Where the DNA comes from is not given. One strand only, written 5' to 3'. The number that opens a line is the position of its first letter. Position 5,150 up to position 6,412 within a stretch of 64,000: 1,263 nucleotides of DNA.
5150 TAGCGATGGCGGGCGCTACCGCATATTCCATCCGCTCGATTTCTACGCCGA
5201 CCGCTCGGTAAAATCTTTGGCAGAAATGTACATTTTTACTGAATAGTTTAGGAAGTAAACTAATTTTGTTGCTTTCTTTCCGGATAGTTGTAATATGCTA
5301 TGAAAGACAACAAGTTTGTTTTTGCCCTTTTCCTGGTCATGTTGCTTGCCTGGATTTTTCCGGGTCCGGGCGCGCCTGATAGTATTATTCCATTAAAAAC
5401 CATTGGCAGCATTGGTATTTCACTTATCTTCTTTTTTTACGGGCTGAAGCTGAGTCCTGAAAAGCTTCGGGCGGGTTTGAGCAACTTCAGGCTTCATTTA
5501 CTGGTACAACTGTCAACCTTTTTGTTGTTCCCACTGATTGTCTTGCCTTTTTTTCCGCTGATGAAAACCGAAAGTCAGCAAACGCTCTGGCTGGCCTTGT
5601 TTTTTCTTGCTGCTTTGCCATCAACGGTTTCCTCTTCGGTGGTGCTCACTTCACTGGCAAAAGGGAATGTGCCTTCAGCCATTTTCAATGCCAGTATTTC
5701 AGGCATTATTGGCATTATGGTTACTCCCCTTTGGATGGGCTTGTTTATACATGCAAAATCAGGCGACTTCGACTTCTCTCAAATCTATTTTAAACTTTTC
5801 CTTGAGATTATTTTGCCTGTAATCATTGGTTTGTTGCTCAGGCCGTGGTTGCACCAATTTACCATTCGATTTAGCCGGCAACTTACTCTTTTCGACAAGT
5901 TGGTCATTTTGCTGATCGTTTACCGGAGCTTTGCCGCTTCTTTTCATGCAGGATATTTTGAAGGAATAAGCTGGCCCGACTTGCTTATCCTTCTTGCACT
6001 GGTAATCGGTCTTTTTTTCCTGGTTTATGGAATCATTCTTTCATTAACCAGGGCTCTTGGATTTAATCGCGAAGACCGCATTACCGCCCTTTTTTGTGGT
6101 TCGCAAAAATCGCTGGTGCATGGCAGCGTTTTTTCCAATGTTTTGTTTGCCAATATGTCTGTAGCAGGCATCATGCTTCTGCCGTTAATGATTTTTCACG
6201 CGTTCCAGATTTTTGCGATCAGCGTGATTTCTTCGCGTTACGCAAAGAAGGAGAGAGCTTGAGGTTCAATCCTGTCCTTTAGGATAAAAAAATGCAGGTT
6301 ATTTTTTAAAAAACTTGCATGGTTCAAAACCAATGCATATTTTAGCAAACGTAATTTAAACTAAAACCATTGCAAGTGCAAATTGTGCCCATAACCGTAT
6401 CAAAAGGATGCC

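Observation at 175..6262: Candidate TonB-dependent molybdate/tungstate acquisition locus: orphan WtpA-type binding protein, TBDR, Mop-less ModE, tandem SUOX-fold lipoprotein and BASS permease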

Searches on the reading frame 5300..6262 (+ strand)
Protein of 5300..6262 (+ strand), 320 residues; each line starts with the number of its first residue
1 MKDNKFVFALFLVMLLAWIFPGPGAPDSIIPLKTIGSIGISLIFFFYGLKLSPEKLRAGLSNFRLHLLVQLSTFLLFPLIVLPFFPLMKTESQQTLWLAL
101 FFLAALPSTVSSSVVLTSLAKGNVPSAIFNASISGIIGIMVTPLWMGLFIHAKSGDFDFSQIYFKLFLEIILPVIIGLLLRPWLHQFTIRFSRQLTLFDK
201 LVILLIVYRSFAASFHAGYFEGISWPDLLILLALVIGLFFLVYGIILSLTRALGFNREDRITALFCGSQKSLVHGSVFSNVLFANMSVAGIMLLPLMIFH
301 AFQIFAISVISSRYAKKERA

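Call 3: search_protein_families(library=pfam, proteins=[window:5300-6262:+], max_evalue=0.01)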
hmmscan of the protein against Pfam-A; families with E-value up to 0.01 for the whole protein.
window:5300-6262:+ (320 aa): 2 families
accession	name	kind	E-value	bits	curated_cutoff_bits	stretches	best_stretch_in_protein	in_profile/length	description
PF13593.11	SBF_like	-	1.4e-91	307.5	25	1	4-316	1-313/313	SBF-like CPA transporter family (DUF4137)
PF01758.21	SBF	-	2.3e-13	50.7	24.3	1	38-212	2-182/191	Sodium Bile acid symporter family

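Call 4: search_protein_families(library=ncbifam, proteins=[window:5300-6262:+], max_evalue=0.01)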
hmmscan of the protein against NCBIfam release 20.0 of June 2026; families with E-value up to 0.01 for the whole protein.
window:5300-6262:+ (320 aa): 2 families
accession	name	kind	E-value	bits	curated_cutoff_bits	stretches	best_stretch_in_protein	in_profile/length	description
TIGR00841.1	bass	subfamily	2.6e-08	33.4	326.3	1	38-313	41-307/321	bile acid:sodium symporter family transporter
NF047939.1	PantTportPanS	equivalog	7e-08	32.5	400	1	24-273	21-261/299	ketopantoate/pantoate/pantothenate transporter PanS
